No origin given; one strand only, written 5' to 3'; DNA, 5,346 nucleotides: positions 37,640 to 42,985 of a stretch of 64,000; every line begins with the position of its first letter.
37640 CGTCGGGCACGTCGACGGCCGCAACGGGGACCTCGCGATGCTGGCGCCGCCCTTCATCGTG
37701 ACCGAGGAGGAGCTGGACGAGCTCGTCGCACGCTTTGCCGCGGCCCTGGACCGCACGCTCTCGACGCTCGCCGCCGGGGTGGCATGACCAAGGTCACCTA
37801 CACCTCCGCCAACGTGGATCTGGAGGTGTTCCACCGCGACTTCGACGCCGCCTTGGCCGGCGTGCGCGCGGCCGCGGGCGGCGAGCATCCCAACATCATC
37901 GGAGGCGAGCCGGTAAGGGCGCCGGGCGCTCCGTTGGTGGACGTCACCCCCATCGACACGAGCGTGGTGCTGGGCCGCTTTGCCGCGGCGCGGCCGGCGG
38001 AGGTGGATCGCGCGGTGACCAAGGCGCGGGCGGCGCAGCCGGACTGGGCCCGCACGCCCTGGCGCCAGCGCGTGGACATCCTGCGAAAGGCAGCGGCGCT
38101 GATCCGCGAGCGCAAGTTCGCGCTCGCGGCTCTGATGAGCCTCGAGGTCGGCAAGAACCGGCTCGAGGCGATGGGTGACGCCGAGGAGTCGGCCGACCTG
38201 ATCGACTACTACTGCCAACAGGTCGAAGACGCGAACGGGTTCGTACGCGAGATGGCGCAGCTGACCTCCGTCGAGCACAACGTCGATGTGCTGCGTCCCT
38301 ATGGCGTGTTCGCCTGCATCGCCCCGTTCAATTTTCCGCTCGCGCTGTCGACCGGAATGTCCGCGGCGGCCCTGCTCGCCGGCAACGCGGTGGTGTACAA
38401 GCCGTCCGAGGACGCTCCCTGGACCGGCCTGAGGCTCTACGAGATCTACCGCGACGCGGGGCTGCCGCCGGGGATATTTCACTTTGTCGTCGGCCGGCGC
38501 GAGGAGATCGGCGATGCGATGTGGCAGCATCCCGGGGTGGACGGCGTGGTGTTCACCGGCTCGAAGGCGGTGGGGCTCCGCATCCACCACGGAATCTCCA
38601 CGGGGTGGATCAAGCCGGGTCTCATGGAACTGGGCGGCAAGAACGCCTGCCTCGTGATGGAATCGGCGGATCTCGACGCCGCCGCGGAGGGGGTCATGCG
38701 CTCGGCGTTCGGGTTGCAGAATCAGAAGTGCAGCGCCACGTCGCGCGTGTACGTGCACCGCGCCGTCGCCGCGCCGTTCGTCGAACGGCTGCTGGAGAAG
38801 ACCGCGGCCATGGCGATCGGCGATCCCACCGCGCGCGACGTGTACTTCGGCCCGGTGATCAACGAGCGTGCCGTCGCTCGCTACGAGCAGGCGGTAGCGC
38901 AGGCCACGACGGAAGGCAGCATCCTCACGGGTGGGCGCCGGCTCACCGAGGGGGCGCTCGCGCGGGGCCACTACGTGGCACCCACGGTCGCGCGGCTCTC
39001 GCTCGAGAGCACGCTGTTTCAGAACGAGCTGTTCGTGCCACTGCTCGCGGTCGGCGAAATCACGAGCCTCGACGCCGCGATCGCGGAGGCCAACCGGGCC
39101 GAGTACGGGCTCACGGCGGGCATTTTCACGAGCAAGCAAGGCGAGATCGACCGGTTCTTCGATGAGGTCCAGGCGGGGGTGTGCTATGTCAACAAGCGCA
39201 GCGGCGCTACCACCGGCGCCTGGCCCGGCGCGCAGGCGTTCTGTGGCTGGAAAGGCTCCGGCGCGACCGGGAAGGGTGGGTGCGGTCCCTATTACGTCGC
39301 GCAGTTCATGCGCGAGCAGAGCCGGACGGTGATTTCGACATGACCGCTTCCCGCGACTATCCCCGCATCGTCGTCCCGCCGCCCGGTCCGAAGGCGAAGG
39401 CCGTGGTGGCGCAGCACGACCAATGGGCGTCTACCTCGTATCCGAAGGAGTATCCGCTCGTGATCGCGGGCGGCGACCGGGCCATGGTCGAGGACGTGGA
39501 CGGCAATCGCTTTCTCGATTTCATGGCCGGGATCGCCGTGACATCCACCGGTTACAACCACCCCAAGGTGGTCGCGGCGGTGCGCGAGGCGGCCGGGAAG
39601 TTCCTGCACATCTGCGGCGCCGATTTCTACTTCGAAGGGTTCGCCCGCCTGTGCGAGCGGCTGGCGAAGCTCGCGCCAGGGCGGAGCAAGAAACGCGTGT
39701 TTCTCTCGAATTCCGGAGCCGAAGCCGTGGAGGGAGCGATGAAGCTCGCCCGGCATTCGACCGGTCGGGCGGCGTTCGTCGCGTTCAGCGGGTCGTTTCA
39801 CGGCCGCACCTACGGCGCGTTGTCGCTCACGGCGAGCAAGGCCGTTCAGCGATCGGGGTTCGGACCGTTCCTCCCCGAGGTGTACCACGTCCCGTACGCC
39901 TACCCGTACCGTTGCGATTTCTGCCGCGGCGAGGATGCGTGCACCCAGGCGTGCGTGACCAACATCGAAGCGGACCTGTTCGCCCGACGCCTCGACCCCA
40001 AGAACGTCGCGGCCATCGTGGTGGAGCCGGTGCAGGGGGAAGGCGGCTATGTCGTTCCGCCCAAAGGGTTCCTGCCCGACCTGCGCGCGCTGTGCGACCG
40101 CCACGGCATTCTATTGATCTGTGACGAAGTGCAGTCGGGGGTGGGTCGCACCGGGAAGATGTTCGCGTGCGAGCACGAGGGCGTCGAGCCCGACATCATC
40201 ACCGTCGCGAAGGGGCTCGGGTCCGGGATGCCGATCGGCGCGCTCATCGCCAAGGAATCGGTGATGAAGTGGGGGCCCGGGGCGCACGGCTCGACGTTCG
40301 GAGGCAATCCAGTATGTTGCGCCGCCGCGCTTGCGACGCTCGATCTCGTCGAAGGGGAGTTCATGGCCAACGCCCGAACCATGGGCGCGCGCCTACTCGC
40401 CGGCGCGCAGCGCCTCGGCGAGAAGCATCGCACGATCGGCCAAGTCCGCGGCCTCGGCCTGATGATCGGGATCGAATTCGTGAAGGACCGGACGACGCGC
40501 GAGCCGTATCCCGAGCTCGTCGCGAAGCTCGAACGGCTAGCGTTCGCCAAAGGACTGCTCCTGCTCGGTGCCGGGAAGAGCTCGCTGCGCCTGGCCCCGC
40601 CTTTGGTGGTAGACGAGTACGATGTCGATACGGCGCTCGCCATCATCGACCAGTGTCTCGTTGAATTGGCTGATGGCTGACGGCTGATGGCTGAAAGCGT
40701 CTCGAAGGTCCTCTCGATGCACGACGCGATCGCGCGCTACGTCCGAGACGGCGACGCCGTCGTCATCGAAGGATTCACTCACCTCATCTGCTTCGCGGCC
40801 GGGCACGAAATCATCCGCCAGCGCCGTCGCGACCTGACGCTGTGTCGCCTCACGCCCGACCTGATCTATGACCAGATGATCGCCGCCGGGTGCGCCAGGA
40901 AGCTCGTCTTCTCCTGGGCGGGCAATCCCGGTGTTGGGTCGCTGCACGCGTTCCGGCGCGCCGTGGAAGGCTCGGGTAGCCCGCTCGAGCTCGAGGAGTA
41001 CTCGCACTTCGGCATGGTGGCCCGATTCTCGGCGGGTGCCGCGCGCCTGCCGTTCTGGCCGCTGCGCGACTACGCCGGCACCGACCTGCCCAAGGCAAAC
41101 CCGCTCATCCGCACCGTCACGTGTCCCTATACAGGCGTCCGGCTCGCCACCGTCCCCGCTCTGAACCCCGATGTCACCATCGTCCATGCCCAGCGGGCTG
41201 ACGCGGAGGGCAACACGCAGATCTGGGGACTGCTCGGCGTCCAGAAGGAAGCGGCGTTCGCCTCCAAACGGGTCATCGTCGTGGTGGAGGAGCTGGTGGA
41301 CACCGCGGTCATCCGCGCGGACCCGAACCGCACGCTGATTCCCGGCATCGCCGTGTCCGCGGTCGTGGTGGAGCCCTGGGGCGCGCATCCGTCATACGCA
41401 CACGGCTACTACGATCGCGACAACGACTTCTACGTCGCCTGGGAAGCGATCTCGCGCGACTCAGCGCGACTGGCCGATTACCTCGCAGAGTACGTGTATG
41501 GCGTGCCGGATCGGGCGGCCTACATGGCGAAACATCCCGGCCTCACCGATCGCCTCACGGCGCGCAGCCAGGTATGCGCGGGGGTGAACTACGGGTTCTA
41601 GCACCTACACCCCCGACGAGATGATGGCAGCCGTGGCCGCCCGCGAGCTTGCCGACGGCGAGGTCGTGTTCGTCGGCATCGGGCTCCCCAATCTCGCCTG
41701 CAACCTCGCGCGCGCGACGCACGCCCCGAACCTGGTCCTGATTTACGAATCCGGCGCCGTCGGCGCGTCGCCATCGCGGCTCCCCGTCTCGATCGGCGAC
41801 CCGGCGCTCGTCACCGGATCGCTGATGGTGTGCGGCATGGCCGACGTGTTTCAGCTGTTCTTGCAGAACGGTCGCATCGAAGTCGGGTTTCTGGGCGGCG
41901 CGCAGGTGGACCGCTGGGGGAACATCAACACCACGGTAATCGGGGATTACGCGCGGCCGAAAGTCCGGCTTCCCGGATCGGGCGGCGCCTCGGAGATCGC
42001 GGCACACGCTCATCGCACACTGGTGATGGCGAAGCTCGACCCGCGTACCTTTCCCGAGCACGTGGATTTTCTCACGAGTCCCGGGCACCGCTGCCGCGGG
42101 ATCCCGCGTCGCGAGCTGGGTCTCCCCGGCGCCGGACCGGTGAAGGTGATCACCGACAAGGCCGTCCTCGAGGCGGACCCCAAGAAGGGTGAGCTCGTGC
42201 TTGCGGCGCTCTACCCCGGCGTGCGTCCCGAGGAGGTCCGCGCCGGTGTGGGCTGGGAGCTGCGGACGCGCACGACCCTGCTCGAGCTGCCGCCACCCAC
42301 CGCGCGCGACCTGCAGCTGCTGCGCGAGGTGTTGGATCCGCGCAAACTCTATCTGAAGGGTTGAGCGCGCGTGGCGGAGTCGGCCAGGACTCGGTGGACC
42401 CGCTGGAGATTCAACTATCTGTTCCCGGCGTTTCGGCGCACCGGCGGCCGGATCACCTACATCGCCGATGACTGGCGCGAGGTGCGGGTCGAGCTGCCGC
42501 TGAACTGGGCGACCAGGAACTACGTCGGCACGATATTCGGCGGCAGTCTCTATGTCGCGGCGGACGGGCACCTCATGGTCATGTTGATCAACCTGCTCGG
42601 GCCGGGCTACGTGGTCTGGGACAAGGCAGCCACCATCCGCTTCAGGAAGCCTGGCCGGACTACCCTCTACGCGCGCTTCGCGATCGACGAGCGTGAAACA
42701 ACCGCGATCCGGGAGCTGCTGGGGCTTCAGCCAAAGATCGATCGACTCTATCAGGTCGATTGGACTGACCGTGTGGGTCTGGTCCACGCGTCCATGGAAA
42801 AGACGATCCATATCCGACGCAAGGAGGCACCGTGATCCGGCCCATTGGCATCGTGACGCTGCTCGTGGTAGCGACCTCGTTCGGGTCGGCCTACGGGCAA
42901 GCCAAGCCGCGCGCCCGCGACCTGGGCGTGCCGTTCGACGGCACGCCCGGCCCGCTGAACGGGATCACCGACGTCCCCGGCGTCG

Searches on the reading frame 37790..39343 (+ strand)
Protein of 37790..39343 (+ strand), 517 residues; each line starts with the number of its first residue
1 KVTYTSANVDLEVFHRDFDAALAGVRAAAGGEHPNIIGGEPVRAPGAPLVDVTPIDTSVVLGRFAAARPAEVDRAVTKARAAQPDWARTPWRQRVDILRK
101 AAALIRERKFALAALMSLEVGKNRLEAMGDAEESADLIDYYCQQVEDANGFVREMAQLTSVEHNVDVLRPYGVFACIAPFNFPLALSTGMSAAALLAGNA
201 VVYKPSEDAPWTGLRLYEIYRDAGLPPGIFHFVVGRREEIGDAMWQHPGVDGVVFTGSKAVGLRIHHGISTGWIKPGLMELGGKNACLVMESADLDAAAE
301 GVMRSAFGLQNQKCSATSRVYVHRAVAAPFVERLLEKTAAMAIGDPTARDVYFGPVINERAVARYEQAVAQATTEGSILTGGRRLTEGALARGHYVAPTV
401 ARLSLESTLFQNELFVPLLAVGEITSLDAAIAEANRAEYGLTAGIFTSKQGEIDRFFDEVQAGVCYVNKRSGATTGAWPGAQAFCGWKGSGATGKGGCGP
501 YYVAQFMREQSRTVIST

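Call 80: search_protein_families(library=pfam, proteins=[window:37790-39343:+], max_evalue=0.00001)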
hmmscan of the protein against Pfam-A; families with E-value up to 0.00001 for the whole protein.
window:37790-39343:+ (517 aa): 1 family
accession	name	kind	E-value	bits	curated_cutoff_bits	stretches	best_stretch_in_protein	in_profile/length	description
PF00171.27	Aldedh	-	1.8e-131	439.3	23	1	52-508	12-457/461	Aldehyde dehydrogenase family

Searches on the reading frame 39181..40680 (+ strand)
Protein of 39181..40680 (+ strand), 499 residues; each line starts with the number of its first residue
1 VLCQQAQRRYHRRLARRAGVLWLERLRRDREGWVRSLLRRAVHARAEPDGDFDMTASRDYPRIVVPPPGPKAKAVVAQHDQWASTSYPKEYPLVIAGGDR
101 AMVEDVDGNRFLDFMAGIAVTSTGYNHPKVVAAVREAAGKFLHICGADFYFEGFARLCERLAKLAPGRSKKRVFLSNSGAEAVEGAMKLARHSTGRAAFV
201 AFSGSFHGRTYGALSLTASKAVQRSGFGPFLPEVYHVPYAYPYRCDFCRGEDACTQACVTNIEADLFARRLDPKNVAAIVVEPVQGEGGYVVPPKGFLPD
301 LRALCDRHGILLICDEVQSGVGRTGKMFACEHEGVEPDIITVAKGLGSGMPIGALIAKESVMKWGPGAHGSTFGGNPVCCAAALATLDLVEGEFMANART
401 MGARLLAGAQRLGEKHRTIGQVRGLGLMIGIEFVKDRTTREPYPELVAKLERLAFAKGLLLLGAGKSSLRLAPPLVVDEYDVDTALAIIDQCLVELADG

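Call 80: search_protein_families(library=pfam, proteins=[window:39181-40680:+], max_evalue=0.00001)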
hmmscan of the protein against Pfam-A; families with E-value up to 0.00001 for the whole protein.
window:39181-40680:+ (499 aa): 1 family
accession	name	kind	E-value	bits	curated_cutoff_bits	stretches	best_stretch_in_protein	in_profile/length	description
PF00202.27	Aminotran_3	-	2e-124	415.8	30.5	1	92-493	10-403/403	Aminotransferase class-III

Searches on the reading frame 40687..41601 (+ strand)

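Call 80: search_protein_families(library=pfam, proteins=[window:40687-41601:+], max_evalue=0.00001)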
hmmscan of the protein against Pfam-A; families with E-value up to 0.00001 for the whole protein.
window:40687-41601:+ (304 aa): 1 family
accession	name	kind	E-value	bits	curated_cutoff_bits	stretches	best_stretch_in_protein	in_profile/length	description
PF01144.29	CoA_trans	-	1.3e-20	74.2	23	1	9-228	2-216/217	Coenzyme A transferase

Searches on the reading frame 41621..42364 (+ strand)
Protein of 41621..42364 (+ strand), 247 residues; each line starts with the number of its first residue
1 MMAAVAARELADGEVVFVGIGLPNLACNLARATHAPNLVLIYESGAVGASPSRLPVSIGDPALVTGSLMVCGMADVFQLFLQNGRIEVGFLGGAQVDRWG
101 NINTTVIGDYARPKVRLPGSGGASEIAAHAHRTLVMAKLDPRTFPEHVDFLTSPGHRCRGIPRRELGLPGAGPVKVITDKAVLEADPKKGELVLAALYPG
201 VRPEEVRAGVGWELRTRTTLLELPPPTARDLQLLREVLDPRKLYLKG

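Call 80: search_protein_families(library=pfam, proteins=[window:41621-42364:+], max_evalue=0.00001)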
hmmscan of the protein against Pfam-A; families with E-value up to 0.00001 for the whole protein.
window:41621-42364:+ (247 aa): 1 family
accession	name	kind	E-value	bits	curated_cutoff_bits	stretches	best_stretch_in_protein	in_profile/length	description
PF01144.29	CoA_trans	-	4.7e-34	118.1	23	1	2-207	3-215/217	Coenzyme A transferase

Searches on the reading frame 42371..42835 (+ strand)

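Call 80: search_protein_families(library=pfam, proteins=[window:42371-42835:+], max_evalue=0.00001)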
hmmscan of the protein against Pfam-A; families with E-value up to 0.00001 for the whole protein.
window:42371-42835:+ (154 aa): 1 family
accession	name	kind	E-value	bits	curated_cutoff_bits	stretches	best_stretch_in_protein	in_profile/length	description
PF14539.12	DUF4442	-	9e-16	58.7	25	1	12-147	7-131/132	Domain of unknown function (DUF4442)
